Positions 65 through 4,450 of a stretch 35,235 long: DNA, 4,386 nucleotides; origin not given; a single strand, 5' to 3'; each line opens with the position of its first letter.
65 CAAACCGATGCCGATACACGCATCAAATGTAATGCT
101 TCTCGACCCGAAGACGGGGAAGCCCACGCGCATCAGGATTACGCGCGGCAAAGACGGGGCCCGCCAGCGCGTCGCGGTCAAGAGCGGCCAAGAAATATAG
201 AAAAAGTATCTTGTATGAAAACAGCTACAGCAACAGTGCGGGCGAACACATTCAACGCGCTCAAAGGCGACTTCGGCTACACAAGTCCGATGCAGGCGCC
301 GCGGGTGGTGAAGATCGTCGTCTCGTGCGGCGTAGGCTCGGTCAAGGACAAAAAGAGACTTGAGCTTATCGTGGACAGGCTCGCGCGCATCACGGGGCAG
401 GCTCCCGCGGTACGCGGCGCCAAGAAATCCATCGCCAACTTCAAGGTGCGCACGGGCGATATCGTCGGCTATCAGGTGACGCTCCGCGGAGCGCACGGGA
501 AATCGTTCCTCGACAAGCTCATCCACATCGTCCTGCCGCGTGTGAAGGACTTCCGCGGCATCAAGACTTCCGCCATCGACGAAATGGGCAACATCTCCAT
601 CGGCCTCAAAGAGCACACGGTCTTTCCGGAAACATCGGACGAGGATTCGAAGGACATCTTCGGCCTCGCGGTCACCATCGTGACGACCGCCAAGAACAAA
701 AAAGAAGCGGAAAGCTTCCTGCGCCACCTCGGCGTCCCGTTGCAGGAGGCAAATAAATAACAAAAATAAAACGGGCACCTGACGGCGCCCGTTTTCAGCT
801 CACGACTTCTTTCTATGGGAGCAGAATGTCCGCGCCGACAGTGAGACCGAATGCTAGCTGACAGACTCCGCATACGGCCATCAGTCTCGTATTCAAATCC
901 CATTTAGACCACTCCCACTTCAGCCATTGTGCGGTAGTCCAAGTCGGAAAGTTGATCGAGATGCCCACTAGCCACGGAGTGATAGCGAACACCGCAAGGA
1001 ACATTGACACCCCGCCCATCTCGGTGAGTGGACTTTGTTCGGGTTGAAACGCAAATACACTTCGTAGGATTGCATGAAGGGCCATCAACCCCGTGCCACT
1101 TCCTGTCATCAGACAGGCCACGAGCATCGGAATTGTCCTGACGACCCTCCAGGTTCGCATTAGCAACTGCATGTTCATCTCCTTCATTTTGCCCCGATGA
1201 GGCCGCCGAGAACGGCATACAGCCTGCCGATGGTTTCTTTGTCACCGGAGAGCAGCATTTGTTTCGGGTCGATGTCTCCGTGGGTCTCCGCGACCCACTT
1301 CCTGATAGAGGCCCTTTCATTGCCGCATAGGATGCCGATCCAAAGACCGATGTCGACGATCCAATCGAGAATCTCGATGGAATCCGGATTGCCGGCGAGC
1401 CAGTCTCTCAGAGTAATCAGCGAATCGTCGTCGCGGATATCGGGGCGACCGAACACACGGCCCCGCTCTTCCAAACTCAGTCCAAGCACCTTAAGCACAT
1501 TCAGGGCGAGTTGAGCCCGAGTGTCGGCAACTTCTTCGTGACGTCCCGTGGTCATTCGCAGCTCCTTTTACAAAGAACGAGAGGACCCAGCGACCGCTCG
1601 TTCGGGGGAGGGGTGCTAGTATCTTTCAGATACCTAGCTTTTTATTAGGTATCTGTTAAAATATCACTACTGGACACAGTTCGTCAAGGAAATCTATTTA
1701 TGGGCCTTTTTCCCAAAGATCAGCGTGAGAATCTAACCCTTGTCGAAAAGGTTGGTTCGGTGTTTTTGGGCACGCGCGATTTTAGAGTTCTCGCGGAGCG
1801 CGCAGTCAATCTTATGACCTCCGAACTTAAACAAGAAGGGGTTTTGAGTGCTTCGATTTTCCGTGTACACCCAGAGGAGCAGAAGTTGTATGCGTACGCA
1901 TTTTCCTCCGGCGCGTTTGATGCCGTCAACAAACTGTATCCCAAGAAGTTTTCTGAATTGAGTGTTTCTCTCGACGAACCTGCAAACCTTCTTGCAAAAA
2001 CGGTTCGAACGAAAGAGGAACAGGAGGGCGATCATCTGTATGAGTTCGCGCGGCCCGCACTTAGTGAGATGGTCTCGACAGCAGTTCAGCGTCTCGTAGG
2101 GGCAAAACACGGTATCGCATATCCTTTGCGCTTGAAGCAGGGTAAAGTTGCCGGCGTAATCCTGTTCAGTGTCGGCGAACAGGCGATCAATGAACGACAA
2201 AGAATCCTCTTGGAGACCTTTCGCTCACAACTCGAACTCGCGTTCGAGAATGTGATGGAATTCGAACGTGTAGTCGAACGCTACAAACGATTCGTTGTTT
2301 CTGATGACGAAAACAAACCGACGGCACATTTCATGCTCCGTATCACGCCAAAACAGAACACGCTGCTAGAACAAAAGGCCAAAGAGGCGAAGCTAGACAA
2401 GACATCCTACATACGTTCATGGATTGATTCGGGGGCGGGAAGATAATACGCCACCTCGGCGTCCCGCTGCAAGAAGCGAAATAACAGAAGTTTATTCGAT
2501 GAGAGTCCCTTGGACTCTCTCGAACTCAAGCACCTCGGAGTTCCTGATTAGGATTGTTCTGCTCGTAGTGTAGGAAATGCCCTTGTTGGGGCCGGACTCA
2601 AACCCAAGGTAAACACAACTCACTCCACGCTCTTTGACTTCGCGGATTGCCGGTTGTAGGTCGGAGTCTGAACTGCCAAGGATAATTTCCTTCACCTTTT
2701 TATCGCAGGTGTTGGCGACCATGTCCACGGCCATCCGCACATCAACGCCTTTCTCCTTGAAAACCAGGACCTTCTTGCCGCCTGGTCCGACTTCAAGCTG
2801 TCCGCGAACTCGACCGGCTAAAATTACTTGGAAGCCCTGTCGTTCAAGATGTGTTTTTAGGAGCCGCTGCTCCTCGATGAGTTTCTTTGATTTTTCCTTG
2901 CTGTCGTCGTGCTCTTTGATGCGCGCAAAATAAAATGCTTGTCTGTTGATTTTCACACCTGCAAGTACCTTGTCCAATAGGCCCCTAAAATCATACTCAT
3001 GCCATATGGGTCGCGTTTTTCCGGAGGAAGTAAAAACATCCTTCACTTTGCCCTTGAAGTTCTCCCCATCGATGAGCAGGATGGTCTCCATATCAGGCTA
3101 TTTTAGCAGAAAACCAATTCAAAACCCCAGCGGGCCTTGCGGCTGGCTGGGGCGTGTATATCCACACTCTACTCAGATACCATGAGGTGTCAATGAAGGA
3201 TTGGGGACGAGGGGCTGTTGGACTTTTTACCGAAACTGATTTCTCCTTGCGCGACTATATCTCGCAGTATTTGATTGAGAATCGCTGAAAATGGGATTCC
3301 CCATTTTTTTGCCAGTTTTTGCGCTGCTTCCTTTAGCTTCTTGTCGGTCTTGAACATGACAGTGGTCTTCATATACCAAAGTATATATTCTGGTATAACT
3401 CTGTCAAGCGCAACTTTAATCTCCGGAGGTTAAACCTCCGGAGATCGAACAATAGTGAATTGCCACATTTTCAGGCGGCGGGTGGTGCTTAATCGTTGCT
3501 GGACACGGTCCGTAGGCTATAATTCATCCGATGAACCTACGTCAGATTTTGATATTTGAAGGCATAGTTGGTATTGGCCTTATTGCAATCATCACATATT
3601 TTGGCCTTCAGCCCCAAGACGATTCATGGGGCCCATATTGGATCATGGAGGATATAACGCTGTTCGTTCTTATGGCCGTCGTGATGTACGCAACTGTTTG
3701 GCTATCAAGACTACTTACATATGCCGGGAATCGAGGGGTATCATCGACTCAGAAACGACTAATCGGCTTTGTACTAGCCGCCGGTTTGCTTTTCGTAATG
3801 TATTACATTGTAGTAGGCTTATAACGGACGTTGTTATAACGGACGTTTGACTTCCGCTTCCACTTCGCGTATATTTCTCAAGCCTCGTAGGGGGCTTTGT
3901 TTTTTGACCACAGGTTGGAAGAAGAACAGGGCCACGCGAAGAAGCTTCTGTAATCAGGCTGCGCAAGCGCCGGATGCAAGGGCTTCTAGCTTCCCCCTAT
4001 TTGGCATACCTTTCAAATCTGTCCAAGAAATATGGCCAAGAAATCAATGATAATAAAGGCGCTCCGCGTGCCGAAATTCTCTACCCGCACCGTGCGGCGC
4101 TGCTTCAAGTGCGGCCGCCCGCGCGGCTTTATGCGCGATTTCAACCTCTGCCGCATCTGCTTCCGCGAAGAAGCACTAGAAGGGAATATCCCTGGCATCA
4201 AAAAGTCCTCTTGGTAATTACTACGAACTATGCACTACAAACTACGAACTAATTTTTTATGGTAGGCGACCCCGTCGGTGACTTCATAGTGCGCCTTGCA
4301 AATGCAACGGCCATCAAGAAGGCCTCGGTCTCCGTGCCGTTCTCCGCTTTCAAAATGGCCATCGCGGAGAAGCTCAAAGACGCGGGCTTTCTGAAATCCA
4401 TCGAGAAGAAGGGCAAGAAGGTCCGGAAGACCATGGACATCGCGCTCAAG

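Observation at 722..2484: Duplicated rplE 3' end brackets a ~1.7 kb foreign cassette (att-like target duplication in a ribosomal protein gene)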

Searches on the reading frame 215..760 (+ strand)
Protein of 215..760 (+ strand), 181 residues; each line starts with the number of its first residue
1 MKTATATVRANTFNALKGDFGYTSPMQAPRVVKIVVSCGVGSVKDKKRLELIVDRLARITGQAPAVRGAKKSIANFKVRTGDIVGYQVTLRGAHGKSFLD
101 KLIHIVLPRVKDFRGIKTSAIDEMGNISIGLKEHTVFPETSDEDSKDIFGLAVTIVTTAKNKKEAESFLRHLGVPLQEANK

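Call 6: search_protein_families(library=pfam, proteins=[window:215-760:+], max_evalue=0.1)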
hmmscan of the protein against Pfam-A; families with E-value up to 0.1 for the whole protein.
window:215-760:+ (181 aa): 3 families
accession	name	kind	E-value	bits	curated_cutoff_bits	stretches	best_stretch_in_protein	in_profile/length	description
PF00673.26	Ribosomal_L5_C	-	2.4e-29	101.7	27.8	1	84-175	2-93/94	ribosomal L5P family C-terminus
PF00281.24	Ribosomal_L5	-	5.4e-19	68.7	34.9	1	24-79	1-57/57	Ribosomal protein L5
PF20294.3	KMPT-N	-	0.05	14.2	28.9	0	57-120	4-58/66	KTSC and Metallopeptidase N-terminal fusion domain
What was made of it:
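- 215..760 (+): rplE (uL5), 181 aa, the conserved left anchor of the hot spot. Pfam Ribosomal_L5 and L5_C (call 6).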

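Call 8: find_related_loci(query=window:215-760:+, collection=genome_contigs, flank=8000)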
Query window:215-760:+ (181 aa) in genome_contigs; peptide patterns used: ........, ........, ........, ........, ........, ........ (x = any residue, [..] = any of these).
600 stretches matched a pattern (row limit reached: there are more); 548 encode a relative of the query (tblastn E <= 1e-3); the best 80 are kept; 80 distinct loci.
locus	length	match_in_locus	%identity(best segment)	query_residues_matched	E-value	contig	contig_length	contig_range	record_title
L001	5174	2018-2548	75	1-178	1e-87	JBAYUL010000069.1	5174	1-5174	MAG: Candidatus Paceibacterota bacterium isolate SO_2016_LW3_34 scaffold27214_LW162_2016, whole genome shotgun sequence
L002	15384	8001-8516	76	7-178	3e-87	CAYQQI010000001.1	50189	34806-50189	MAG TPA_asm: uncultured Candidatus Saccharibacteria bacterium isolate binchicken_co264_107 genome assembly, contig: NODE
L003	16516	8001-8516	74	7-178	3e-87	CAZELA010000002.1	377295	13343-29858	MAG TPA_asm: uncultured Candidatus Saccharibacteria bacterium isolate SRP170004_co1_374 genome assembly, contig: NODE_19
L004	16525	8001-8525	76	4-178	8e-87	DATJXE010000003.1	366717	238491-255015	MAG TPA_asm: Candidatus Paceibacterota bacterium isolate SMAG_U15118 k141_1970821, whole genome shotgun sequence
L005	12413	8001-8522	75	3-176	2e-85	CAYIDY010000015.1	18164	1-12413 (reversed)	MAG TPA_asm: uncultured Candidatus Saccharibacteria bacterium isolate ERP119705_co18_676 genome assembly, contig: NODE_3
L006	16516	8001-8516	74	7-178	2e-85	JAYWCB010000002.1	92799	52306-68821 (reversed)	MAG: Candidatus Paceibacterota bacterium isolate GL94_DN_metabat_15 GL94_DN_metabat_15_1, whole genome shotgun sequence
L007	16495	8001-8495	76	13-177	2e-83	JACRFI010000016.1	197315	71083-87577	MAG: Candidatus Kaiserbacteria bacterium isolate NC_groundwater_1721_Pr3_B-0.1um_51_76 SR-2_scaffold_141_2217941, whole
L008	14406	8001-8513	75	7-177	3e-83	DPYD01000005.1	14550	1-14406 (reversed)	MAG TPA_asm: Candidatus Kaiserbacteria bacterium isolate UBA10103 contig_5158, whole genome shotgun sequence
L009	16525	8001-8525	75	5-179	5e-83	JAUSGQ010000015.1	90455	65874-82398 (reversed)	MAG: bacterium isolate E14_metabat.bin.131 E14_k141_1200967, whole genome shotgun sequence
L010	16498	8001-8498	73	13-178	3e-83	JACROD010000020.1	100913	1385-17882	MAG: Candidatus Kaiserbacteria bacterium isolate NC_groundwater_1952_Pr3_S-0.2um_53_6 scaffold_631575, whole genome shot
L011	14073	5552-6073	75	5-178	2e-82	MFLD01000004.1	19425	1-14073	MAG: Candidatus Kaiserbacteria bacterium RIFCSPHIGHO2_02_FULL_49_16 rifcsphigho2_02_scaffold_11340, whole genome shotgun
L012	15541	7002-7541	74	1-178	4e-80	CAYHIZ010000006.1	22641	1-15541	MAG TPA_asm: uncultured Candidatus Saccharibacteria bacterium isolate ERP119705_co13_459 genome assembly, contig: NODE_2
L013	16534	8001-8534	71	4-181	2e-78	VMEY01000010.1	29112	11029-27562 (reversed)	MAG: Parcubacteria group bacterium Athens0416_74 Athens041674_scaffold_2532, whole genome shotgun sequence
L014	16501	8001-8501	63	13-178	7e-71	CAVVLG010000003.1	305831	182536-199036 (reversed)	MAG: Candidatus Adlerbacteria bacterium isolate MFD09222.bin.1.2 genome assembly, contig: contig_43712, whole genome sho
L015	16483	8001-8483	52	19-178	6e-53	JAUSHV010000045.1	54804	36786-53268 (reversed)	MAG: bacterium isolate E14_metabat.bin.207_sub E14_k141_357828, whole genome shotgun sequence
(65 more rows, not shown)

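Call 11: find_encoding_contigs(protein=window:215-760:+, flank=8000, max_places=10)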
Protein window:215-760:+ (181 aa): 4 contigs read that carry it; 2 places shown.
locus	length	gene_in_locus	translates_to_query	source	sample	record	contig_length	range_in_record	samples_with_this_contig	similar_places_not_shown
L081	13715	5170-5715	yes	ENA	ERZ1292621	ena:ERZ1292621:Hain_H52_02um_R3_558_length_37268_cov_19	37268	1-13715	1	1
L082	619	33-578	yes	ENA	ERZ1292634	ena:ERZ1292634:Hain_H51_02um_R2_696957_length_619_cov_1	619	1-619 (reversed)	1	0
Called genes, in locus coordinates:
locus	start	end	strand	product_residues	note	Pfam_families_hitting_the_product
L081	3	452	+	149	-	?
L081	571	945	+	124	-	PF18924:DUF5674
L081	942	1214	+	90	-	-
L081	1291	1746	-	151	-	-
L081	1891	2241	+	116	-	PF00203:Ribosomal_S19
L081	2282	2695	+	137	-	PF00237:Ribosomal_L22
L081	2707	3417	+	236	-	PF07650:KH_2, PF00189:Ribosomal_S3_C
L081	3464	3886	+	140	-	PF00252:Ribosomal_L16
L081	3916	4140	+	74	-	PF00831:Ribosomal_L29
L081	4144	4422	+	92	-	PF00366:Ribosomal_S17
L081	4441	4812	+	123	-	PF00238:Ribosomal_L14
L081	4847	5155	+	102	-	PF22682:Ribosomal_uL24m-like (weak), PF00467:KOW (weak), PF17136:ribosomal_L24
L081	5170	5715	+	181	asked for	PF00281:Ribosomal_L5, PF00673:Ribosomal_L5_C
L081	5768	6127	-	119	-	-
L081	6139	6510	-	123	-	-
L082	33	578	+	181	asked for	PF00281:Ribosomal_L5, PF00673:Ribosomal_L5_C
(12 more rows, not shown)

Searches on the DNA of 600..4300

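Call 58: search_rna_families(source=window, start=600, end=4300, threshold=evalue, max_evalue=1)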
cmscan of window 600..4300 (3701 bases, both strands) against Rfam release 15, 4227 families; matches with E-value up to 1: 0.
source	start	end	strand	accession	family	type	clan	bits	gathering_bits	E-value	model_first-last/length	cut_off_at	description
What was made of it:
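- Tried and rejected: No match (call 58).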

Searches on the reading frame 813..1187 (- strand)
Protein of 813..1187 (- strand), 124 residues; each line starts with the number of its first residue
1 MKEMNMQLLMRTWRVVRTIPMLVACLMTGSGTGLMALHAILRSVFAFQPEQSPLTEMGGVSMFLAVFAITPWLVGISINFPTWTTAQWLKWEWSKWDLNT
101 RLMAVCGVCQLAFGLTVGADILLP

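Call 6: search_protein_families(library=pfam, proteins=[window:813-1187:-], max_evalue=0.1)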
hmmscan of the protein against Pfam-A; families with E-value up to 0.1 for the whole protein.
window:813-1187:- (124 aa): 0 families

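Call 7: search_protein_families(library=ncbifam, proteins=[window:813-1187:-], max_evalue=0.1)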
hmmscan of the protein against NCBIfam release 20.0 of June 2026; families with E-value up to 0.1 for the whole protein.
window:813-1187:- (124 aa): 0 families

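Call 68: search_protein_families(library=padloc, proteins=[window:813-1187:-], max_evalue=0.01)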
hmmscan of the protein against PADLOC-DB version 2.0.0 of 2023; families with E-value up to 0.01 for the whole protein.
window:813-1187:- (124 aa): 0 families

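Call 69: search_protein_families(library=phrogs, proteins=[window:813-1187:-], max_evalue=0.01)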
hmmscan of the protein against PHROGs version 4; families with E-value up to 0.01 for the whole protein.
window:813-1187:- (124 aa): 0 families
